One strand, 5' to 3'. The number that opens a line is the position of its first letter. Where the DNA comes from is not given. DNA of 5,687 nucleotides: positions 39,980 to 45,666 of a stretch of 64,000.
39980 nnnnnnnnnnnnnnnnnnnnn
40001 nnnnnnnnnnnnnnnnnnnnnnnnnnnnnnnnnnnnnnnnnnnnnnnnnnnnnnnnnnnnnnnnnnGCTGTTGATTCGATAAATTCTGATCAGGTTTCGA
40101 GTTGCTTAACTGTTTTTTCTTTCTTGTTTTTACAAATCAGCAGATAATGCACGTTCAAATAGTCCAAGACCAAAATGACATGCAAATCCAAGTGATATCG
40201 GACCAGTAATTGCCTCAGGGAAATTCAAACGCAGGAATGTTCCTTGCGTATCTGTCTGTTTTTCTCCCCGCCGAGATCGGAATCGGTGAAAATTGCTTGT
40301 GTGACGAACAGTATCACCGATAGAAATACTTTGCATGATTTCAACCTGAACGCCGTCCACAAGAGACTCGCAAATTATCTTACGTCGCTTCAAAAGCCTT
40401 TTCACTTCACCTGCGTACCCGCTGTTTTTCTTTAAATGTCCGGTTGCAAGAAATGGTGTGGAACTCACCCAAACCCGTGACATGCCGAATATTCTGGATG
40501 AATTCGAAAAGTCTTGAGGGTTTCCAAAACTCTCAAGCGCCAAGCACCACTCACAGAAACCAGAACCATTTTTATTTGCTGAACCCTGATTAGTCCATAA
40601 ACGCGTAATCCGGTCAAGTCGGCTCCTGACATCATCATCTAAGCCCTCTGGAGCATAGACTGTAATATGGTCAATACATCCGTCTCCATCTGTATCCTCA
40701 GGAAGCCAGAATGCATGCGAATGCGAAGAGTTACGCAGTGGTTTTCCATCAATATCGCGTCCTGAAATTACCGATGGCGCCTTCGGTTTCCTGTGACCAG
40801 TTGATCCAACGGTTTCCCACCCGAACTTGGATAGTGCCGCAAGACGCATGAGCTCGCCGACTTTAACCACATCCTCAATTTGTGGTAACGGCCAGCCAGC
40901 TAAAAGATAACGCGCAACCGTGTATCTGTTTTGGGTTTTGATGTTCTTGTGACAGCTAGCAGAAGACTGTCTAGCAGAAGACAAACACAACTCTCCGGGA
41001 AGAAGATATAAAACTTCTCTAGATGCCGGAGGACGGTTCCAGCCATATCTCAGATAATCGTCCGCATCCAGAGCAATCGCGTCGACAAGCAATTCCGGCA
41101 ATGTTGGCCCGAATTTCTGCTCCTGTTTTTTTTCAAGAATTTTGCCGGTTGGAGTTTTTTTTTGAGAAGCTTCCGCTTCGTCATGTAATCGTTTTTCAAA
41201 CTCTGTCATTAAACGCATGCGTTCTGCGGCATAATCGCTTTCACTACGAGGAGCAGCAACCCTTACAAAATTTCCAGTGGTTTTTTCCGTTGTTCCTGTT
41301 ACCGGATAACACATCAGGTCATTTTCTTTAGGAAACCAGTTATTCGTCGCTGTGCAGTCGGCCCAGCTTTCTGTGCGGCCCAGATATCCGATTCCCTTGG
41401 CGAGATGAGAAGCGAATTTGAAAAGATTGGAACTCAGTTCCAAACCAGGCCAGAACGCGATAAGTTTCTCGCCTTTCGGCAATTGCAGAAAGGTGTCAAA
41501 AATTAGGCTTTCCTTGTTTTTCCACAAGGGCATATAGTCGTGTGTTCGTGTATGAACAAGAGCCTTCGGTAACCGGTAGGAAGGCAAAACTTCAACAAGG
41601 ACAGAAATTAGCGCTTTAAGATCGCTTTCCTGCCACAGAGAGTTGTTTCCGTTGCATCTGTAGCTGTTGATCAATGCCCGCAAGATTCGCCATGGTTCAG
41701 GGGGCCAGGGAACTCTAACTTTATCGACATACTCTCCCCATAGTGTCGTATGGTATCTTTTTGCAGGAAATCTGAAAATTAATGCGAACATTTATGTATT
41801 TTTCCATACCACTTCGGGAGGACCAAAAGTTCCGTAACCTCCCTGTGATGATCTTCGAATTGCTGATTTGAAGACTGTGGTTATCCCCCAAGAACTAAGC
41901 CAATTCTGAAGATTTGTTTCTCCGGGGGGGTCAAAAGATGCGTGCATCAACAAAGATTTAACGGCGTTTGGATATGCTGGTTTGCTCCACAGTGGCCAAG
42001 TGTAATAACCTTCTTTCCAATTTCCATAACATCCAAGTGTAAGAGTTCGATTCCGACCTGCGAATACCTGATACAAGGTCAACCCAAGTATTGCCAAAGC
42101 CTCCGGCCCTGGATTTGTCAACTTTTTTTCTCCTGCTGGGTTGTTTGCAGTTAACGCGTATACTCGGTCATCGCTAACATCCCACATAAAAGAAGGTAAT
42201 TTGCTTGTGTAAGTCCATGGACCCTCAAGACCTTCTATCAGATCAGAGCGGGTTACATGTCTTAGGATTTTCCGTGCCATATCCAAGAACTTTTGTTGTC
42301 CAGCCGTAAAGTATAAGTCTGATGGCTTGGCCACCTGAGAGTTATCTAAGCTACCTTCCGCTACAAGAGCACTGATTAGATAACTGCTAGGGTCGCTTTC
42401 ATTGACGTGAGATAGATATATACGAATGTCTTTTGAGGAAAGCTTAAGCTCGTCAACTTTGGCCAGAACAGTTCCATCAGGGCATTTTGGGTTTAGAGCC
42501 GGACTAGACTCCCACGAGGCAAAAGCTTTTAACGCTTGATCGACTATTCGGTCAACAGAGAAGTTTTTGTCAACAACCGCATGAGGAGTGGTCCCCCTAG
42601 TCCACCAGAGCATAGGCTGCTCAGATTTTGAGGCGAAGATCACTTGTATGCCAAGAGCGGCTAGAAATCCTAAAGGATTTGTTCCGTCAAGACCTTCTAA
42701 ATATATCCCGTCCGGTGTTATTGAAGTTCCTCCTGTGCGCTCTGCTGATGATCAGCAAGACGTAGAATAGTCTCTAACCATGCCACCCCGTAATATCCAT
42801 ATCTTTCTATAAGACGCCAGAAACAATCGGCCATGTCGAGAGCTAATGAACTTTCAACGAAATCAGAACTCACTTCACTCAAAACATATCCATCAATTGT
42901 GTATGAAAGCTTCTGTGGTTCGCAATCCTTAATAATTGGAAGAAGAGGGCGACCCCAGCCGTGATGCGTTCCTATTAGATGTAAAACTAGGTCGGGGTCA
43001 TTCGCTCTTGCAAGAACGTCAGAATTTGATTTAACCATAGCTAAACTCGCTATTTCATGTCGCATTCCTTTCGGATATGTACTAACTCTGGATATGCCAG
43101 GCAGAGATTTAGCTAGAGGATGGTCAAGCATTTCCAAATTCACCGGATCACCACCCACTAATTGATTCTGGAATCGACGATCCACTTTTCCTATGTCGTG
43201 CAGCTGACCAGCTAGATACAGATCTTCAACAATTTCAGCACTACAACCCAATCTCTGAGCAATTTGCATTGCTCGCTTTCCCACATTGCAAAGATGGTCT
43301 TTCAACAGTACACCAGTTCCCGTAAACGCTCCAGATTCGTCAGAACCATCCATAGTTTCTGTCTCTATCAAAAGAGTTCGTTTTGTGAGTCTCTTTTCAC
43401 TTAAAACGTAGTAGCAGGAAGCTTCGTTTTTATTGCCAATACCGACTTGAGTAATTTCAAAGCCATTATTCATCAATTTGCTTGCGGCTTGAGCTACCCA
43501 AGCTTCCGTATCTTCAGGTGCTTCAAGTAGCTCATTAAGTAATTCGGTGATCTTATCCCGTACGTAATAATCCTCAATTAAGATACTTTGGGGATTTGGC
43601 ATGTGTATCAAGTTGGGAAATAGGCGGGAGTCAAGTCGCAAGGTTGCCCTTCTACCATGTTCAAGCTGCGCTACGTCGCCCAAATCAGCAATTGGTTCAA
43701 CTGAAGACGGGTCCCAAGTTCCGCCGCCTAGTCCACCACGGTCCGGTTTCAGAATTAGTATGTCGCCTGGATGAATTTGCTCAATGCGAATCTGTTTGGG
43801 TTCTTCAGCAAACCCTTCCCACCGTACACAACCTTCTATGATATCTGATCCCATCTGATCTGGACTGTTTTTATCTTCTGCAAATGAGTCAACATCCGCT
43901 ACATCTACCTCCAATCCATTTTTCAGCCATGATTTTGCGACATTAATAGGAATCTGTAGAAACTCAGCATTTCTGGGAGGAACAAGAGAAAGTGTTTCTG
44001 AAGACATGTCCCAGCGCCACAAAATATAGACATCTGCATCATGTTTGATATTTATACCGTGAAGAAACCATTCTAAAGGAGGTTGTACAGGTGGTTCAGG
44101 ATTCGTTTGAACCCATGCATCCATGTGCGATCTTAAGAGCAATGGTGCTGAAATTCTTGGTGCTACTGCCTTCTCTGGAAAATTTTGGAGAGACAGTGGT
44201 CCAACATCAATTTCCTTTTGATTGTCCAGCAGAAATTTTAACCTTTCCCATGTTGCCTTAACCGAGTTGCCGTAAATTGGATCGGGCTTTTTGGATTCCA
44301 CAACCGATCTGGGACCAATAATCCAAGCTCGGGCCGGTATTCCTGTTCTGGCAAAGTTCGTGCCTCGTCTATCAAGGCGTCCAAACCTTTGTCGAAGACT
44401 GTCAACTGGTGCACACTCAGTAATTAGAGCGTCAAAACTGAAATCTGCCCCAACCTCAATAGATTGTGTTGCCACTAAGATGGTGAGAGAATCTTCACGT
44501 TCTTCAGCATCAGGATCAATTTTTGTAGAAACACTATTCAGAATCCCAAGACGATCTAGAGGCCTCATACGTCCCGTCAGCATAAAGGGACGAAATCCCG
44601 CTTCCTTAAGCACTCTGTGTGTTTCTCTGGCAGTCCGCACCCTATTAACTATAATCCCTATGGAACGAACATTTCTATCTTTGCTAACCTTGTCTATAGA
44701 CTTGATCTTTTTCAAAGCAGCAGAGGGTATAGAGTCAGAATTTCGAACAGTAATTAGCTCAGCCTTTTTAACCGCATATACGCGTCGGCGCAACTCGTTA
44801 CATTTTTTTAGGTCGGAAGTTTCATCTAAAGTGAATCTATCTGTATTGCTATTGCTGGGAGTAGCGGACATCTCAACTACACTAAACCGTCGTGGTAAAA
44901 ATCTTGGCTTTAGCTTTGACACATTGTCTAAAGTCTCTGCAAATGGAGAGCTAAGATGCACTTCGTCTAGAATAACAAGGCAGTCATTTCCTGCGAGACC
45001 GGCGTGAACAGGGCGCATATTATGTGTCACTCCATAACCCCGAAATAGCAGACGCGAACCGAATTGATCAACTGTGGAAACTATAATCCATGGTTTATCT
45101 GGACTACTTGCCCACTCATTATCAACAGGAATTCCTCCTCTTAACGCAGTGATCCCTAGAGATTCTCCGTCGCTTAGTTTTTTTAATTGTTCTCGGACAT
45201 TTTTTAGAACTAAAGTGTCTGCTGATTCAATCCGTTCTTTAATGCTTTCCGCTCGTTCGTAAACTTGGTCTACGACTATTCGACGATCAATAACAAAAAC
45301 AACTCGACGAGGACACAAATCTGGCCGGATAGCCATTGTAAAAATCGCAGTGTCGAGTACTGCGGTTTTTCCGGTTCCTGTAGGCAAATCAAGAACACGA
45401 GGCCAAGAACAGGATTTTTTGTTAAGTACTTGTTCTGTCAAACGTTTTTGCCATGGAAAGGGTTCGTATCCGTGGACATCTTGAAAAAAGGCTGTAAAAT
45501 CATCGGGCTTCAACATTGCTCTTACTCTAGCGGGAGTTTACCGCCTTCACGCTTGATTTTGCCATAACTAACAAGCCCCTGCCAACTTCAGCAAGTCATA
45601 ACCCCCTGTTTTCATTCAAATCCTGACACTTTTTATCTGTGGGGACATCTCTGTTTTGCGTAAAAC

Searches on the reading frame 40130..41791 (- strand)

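Call 4: search_protein_families(library=ncbifam, proteins=[window:40130-41791:-])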
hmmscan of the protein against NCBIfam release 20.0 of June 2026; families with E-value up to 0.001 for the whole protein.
window:40130-41791:- (553 aa): 1 family
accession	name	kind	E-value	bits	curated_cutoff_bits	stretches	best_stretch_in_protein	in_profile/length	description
TIGR02165.1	cas5_6_GSU0054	equivalog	1e-37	130.5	45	1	1-545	1-489/492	type I-G CRISPR-associated protein Csb2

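Call 52: search_protein_families(library=padloc, proteins=[window:40130-41791:-], max_evalue=0.001)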
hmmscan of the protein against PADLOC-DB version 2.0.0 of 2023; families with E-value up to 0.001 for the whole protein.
window:40130-41791:- (553 aa): 6 families
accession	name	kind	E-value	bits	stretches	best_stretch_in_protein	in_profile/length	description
PDLC01778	Cas56g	-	2e-119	398.2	1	1-546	1-446/449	-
PDLC01410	Cas56g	-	2.6e-39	133.9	1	1-545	1-424/431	CAS-I-U; effector_G5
PDLC00995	Cas56g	-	2.8e-38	130.5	1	1-545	1-489/492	"CRISPR-associated protein GSU0054/csb2, Dpsyc system"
PDLC01347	Cas5g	-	1.3e-23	82.2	2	359-545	225-372/374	CAS-I-U; effector_G5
PDLC01777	Cas56g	-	8.8e-22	75.9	2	296-545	207-424/431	-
PDLC01779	Cas56g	-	3.3e-18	63.8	2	7-146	6-148/483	-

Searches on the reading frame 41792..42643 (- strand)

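Call 4: search_protein_families(library=ncbifam, proteins=[window:41792-42643:-])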
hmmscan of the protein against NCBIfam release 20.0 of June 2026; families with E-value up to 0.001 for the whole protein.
window:41792-42643:- (283 aa): 1 family
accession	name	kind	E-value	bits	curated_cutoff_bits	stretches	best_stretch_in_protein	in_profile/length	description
NF049934.1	adjac_Cas3_IG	equivalog_domain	7.5e-79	265.4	65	1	6-276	25-298/299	type I-G CRISPR-associated protein, Cas3-extension family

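Call 52: search_protein_families(library=padloc, proteins=[window:41792-42643:-], max_evalue=0.001)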
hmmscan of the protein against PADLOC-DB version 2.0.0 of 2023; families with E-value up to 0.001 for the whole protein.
window:41792-42643:- (283 aa): 1 family
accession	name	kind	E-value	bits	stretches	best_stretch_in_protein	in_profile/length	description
PDLC01514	Cas8g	-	3.2e-50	169.3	1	7-279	31-286/287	CAS-I-U; effector_LS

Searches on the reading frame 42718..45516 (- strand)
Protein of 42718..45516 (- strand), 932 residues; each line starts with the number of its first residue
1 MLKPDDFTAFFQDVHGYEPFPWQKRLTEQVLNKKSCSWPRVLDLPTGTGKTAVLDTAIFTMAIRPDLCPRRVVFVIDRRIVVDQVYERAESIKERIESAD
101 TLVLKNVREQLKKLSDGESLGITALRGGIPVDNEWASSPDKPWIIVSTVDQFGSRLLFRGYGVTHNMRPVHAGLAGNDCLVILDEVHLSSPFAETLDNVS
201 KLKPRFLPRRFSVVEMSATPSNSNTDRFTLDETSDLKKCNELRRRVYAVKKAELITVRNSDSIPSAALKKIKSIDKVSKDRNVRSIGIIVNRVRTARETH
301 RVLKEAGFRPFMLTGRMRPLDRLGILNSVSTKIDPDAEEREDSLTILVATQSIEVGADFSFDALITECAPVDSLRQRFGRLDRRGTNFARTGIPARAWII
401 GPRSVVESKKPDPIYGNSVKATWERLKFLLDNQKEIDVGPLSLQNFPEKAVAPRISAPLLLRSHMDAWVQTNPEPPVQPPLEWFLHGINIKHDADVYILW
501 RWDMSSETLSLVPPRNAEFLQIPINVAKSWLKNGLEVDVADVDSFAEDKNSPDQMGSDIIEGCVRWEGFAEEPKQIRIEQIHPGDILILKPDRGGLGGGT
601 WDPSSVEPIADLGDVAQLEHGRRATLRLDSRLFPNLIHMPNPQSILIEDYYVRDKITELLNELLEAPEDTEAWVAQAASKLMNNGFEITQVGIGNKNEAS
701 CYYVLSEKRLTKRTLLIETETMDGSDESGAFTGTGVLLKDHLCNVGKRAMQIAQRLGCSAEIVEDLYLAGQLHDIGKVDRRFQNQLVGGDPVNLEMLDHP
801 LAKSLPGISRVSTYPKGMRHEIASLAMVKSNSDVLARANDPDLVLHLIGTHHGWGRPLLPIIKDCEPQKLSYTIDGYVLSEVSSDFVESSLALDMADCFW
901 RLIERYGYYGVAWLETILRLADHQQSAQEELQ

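Call 4: search_protein_families(library=ncbifam, proteins=[window:42718-45516:-])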
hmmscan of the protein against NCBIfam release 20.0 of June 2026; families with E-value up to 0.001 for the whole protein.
window:42718-45516:- (932 aa): 9 families
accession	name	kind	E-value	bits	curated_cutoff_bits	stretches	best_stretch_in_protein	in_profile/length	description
TIGR02621.3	cas3_GSU0051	exception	2e-211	705.1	400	1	6-927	1-854/854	type I-G CRISPR-associated helicase/endonuclease Cas3g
TIGR01587.1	cas3_core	equivalog_domain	1.7e-24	86.6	102.45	1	41-388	3-323/358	CRISPR-associated helicase Cas3'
TIGR01596.1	cas3_HD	equivalog_domain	3.7e-17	62.9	43.45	1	738-860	1-103/178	CRISPR-associated endonuclease Cas3''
NF007248.0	PRK09694.1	equivalog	1.2e-14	53.3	569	1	251-432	532-708/878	CRISPR-associated helicase/endonuclease Cas3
TIGR03158.1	cas3_cyano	exception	2.7e-06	26.8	69.1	1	336-381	311-356/357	type I-D CRISPR-associated helicase Cas3'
TIGR01054.1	rgy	equivalog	9.4e-05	20.1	471.7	1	6-101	68-155/1172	reverse gyrase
TIGR04121.1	DEXH_lig_assoc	equivalog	0.00051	17.9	850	0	7-52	3-43/804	ligase-associated DNA damage response DEXH box helicase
TIGR02562.1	cas3_yersinia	equivalog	0.00053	17.9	565.95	0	337-384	832-879/1110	type I-F CRISPR-associated helicase Cas3f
NF053512.1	nitric_RR_NosR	exception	0.00058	19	400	1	739-779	193-233/422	response regulator c-di-GMP phosphodiesterase, NosR family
